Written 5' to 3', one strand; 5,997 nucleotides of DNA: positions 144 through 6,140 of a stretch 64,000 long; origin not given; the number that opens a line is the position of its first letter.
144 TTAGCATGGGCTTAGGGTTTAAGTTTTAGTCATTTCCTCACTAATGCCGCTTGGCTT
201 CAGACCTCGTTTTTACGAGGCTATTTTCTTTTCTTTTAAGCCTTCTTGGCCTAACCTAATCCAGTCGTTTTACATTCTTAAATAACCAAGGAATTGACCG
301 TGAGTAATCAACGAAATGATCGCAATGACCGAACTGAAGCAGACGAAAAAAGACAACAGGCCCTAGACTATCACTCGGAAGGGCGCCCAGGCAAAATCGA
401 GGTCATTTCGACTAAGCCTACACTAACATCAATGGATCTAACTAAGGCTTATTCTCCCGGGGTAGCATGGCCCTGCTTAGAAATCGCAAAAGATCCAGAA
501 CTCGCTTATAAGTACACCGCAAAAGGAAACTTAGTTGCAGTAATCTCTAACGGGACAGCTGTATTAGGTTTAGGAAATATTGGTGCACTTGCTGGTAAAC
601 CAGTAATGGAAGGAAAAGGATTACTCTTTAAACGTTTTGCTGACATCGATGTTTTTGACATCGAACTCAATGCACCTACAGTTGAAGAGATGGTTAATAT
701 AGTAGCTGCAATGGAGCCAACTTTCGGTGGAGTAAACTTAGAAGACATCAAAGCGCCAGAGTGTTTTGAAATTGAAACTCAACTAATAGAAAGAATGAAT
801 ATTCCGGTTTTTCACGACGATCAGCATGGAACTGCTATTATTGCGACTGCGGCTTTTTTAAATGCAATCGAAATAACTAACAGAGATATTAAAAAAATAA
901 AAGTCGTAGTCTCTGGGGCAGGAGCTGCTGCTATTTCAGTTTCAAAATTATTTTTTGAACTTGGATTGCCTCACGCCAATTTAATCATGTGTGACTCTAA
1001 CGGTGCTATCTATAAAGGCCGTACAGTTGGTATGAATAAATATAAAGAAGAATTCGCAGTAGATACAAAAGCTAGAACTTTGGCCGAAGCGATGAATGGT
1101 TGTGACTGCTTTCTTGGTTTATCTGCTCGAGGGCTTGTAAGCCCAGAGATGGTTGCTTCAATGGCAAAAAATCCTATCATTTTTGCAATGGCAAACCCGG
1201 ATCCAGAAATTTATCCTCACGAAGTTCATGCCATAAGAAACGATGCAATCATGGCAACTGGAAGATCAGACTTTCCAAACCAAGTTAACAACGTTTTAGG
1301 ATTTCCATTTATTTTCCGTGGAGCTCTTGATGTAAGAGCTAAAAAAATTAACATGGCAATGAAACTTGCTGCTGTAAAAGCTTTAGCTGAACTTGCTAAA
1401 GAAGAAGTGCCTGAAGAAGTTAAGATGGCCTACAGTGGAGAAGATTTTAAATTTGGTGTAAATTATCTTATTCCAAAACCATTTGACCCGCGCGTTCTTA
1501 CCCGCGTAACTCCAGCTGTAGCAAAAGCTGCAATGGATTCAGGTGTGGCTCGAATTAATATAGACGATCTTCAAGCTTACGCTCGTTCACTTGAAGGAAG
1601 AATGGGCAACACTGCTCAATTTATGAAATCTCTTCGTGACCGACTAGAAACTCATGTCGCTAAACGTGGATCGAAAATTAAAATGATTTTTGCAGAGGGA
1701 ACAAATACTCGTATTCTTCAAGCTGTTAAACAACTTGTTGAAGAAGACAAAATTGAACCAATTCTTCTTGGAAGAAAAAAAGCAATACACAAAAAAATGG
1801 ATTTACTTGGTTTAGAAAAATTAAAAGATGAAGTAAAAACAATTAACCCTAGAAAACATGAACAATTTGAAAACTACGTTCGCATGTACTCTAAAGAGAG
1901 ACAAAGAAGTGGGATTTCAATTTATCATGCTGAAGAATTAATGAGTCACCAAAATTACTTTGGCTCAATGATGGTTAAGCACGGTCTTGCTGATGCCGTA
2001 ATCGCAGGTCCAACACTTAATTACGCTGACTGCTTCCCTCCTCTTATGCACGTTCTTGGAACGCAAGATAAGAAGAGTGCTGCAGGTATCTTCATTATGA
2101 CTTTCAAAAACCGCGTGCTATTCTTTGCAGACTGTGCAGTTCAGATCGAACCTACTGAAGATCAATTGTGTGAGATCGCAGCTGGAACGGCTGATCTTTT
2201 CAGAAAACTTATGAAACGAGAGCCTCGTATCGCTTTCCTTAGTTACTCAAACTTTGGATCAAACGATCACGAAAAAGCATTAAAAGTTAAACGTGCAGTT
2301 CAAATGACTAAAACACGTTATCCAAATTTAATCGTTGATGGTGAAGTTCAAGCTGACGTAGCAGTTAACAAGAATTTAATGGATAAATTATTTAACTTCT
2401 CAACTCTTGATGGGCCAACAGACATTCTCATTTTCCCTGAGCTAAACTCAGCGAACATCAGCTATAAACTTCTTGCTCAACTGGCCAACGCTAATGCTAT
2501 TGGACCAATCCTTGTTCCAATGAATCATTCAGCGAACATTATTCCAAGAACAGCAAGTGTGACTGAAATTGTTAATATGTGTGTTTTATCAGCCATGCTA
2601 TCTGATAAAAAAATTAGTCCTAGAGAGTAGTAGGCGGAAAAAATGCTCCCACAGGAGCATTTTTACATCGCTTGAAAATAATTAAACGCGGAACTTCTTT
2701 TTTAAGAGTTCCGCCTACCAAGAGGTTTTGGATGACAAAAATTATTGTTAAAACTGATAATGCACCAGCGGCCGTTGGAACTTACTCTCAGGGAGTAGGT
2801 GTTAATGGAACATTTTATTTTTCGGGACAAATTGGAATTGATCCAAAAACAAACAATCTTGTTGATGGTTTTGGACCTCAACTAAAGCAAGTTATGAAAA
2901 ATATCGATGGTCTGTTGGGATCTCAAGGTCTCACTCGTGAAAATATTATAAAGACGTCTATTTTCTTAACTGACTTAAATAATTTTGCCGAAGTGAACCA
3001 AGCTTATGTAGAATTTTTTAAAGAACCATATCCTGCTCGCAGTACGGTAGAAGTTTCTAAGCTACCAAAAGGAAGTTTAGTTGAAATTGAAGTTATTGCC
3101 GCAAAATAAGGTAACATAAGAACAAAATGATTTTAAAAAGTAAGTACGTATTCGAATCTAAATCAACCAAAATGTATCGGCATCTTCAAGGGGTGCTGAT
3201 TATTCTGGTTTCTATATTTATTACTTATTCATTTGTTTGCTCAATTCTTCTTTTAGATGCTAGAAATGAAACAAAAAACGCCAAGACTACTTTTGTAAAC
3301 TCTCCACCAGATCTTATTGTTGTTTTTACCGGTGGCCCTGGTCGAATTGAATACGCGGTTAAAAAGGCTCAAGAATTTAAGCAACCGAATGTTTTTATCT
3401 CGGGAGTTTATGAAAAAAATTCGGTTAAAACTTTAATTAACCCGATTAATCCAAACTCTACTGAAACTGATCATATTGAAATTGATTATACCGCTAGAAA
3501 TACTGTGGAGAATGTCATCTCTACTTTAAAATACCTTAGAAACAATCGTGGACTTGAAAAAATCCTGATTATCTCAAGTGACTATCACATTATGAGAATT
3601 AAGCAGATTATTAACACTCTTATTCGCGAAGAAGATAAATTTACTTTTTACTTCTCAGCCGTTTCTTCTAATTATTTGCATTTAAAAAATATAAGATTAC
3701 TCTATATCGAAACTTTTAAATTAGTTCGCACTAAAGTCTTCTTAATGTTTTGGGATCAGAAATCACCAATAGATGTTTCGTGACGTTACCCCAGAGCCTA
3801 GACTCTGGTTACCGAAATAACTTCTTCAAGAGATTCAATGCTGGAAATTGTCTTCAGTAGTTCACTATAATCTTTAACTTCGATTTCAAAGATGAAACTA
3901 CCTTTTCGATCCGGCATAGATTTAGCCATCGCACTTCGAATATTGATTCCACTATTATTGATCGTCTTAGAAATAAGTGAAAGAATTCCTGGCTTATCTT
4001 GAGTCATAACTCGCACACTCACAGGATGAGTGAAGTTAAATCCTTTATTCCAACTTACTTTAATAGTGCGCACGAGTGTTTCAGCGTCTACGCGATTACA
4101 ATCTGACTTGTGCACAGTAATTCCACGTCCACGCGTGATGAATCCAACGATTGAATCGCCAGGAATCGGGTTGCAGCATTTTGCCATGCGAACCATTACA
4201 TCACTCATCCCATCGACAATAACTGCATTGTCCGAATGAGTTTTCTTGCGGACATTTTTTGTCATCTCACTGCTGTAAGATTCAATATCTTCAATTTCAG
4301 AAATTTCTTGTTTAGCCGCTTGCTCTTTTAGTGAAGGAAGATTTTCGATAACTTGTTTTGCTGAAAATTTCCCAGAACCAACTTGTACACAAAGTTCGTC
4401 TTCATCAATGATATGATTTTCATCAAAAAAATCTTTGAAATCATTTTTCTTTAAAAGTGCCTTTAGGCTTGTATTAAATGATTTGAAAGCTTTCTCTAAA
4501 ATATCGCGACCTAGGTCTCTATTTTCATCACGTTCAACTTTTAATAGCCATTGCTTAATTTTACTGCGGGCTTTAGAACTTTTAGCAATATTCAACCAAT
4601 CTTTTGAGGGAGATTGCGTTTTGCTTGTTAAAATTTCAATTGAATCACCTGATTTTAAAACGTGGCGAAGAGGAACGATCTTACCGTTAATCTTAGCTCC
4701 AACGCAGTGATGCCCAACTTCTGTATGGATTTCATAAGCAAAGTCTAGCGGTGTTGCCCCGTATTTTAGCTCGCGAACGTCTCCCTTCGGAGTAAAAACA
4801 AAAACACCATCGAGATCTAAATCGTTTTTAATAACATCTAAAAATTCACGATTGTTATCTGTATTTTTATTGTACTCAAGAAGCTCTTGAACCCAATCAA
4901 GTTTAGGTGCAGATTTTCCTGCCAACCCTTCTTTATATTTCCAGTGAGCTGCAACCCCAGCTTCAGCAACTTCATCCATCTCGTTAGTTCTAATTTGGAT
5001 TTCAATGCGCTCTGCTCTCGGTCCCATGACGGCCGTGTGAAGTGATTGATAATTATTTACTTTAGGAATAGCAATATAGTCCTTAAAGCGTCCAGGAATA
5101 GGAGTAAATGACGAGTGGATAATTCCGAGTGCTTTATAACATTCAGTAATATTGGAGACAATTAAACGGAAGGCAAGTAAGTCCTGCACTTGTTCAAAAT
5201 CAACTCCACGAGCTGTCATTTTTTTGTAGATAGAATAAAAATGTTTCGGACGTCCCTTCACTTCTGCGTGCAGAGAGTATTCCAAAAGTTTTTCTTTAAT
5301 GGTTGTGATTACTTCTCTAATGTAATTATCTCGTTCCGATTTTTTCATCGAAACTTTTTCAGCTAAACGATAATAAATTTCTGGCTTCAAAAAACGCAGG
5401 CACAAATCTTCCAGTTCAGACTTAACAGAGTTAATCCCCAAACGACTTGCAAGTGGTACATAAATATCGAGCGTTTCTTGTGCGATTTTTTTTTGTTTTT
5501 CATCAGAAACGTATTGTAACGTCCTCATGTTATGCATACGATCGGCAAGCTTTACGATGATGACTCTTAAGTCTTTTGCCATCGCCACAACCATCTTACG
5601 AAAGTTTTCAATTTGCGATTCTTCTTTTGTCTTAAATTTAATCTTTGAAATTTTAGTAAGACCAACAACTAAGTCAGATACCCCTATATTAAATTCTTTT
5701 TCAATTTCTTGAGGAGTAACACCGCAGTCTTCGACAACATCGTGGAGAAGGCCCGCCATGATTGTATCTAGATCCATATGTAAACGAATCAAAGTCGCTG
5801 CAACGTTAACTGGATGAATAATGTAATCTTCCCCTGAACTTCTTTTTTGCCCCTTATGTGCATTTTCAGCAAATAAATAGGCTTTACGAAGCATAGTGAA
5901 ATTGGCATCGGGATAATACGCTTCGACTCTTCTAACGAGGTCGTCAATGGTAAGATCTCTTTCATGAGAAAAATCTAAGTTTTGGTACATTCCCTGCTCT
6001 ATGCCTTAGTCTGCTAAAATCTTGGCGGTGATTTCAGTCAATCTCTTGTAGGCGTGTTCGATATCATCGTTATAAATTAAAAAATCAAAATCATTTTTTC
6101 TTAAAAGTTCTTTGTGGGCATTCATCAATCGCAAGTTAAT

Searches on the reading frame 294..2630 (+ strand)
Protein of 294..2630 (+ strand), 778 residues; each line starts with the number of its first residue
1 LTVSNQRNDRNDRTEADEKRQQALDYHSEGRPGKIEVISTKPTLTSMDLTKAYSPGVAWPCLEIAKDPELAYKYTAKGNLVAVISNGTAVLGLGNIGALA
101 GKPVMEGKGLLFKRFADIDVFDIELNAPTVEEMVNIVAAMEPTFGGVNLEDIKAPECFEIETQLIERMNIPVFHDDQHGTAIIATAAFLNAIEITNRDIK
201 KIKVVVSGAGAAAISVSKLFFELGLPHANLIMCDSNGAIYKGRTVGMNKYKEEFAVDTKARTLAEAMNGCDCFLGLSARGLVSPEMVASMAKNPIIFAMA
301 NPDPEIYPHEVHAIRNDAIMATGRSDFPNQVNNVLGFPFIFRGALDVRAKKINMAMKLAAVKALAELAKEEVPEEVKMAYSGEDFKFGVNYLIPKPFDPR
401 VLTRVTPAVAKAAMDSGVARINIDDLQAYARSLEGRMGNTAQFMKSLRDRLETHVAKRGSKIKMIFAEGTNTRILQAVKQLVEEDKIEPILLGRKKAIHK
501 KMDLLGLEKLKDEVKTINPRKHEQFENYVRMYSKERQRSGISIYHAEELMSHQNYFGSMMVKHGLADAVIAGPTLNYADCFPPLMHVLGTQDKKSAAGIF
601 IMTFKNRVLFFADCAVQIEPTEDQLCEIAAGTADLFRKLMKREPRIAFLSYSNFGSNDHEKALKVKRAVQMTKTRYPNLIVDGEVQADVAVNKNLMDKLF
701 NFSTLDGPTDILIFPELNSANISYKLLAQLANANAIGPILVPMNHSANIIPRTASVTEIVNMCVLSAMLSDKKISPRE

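Call 44: search_protein_families(library=pfam, proteins=[window:294-2630:+], max_evalue=0.001)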
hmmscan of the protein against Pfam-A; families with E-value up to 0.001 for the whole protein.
window:294-2630:+ (778 aa): 3 families
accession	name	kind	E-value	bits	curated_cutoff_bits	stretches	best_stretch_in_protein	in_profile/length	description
PF01515.24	PTA_PTB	-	6e-88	295.7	24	1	457-767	10-319/319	Phosphate acetyl/butaryl transferase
PF00390.24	malic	-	3.2e-27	95.9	23.1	1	33-164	2-181/182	Malic enzyme, N-terminal domain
PF03949.21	Malic_M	-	7.5e-19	68.5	23.5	1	179-376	3-233/258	Malic enzyme, NAD binding domain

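Call 72: find_encoding_contigs(protein=window:294-2630:+, flank=10000, max_places=2)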
Protein window:294-2630:+ (778 aa): no gene with exactly this product is on record in the collection.

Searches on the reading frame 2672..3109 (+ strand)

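Call 44: search_protein_families(library=pfam, proteins=[window:2672-3109:+], max_evalue=0.001)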
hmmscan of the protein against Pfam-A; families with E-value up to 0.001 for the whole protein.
window:2672-3109:+ (145 aa): 1 family
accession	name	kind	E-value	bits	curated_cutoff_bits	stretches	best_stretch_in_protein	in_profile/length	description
PF01042.26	Ribonuc_L-PSP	-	7.5e-39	132.9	27.3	1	29-144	2-120/121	Endoribonuclease L-PSP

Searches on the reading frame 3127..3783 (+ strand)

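Call 44: search_protein_families(library=pfam, proteins=[window:3127-3783:+], max_evalue=0.001)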
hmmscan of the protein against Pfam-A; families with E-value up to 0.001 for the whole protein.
window:3127-3783:+ (218 aa): 1 family
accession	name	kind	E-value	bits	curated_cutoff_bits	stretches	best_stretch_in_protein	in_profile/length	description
PF02698.23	DUF218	-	2e-08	34.6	27.6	1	62-165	1-103/133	DUF218 domain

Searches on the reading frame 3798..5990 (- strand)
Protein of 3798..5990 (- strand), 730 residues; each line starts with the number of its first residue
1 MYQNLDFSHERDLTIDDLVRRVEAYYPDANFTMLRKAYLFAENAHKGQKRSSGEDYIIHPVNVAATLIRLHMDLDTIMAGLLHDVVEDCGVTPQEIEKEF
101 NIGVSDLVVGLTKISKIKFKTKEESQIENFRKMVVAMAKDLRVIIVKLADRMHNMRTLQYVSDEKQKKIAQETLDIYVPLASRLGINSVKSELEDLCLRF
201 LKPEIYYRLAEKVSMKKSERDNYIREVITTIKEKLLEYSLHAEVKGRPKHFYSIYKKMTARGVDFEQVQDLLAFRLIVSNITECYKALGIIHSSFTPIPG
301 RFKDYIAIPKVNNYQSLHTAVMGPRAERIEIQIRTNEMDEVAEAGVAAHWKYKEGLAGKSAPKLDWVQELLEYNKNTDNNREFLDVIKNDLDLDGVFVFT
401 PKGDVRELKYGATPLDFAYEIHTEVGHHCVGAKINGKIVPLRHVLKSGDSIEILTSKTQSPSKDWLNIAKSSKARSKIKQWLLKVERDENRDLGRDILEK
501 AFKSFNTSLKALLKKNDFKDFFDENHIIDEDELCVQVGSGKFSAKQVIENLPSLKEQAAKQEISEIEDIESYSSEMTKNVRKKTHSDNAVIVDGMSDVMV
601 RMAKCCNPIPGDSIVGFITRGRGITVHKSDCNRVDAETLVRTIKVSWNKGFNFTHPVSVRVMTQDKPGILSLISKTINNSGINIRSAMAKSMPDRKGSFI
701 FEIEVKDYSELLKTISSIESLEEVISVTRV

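Call 44: search_protein_families(library=pfam, proteins=[window:3798-5990:-], max_evalue=0.001)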
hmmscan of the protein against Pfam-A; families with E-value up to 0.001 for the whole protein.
window:3798-5990:- (730 aa): 8 families
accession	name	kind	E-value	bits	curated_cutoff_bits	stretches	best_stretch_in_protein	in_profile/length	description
PF13328.12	HD_4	-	9.6e-51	172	27.2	1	37-186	1-155/156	HD domain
PF04607.23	RelA_SpoT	-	3e-42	143.9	27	1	246-355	1-111/113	Region found in RelA / SpoT proteins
PF02824.27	TGS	-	2.6e-24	85.5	22.2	1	396-455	1-60/60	TGS domain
PF19296.4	RelA_AH_RIS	-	1.5e-14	54.9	23.8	1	467-627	2-168/185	RelA/SpoT, AH and RIS domains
PF13291.12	ACT_4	-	4.6e-14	53.3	27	1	654-729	4-80/80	ACT domain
PF01966.28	HD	-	4.9e-12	46.6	22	1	56-155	1-116/116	HD domain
PF01842.31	ACT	-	7.6e-07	29.2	27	1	658-722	2-65/66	ACT domain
PF22629.2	ACT_AHAS_ss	-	4.8e-05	23.9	27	1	661-725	3-66/67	AHAS small subunit-like ACT domain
